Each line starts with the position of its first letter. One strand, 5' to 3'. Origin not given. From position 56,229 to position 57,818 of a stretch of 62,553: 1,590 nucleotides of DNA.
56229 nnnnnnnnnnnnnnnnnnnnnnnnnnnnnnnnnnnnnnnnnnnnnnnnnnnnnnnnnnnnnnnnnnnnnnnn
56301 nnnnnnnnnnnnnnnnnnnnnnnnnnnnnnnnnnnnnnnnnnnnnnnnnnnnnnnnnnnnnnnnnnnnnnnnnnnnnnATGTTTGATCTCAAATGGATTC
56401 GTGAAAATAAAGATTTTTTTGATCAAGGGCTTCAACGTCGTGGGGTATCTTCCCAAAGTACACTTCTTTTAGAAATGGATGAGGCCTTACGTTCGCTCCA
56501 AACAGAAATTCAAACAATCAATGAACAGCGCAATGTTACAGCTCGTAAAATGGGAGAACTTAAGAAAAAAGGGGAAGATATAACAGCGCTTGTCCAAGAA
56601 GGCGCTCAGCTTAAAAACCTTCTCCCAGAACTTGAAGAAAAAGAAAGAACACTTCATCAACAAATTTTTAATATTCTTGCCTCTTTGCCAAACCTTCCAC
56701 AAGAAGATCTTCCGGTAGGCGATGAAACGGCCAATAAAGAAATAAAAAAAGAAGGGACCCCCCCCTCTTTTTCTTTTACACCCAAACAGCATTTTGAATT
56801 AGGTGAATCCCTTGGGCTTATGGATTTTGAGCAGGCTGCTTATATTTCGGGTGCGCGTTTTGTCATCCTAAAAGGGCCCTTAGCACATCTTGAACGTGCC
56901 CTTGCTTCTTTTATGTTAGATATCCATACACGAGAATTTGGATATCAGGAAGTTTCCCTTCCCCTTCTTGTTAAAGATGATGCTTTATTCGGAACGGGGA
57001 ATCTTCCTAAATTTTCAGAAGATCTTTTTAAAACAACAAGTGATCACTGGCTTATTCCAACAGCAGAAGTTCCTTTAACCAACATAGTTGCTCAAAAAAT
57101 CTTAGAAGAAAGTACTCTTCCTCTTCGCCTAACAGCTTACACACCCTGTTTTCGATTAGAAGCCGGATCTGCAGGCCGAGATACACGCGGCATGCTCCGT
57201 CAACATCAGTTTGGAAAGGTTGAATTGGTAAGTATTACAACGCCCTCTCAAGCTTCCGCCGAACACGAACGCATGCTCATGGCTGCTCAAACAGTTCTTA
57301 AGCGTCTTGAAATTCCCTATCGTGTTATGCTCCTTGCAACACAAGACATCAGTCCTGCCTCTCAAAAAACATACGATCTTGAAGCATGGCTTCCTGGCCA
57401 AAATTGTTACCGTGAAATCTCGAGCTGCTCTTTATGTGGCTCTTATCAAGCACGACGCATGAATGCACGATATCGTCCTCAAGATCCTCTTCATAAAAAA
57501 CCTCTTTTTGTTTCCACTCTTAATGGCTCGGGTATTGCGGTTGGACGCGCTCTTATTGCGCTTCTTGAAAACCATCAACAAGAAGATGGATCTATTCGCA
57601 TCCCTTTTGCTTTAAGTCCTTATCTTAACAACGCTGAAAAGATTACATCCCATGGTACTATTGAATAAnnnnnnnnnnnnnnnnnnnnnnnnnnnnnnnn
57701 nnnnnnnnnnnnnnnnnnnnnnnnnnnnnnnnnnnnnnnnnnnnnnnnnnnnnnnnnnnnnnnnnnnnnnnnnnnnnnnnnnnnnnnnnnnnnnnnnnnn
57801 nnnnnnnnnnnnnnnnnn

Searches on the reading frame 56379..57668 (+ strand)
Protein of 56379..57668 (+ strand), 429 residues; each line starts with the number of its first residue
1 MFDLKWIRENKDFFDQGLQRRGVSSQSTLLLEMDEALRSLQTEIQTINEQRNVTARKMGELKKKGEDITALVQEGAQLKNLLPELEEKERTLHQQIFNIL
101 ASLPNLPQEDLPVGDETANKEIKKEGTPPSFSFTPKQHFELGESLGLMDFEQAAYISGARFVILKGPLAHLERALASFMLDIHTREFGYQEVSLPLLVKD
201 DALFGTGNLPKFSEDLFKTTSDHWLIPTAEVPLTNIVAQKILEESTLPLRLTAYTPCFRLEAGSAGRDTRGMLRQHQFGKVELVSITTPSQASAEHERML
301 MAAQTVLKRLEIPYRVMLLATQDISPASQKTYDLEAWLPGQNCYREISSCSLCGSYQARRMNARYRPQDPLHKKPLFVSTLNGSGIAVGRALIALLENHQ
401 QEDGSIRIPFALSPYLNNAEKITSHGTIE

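Call 38: search_protein_families(library=pfam, max_evalue=0.0001, proteins=[window:56379-57668:+])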
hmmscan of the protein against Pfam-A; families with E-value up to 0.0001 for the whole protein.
window:56379-57668:+ (429 aa): 2 families
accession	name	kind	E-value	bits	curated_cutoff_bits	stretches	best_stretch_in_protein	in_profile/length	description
PF00587.30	tRNA-synt_2b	-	3.1e-36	125.6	29.3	1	222-399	10-179/179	tRNA synthetase class II core domain (G, H, P, S and T)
PF02403.27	Seryl_tRNA_N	-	3.4e-25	88.8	28.2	1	1-107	1-108/108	Seryl-tRNA synthetase N-terminal domain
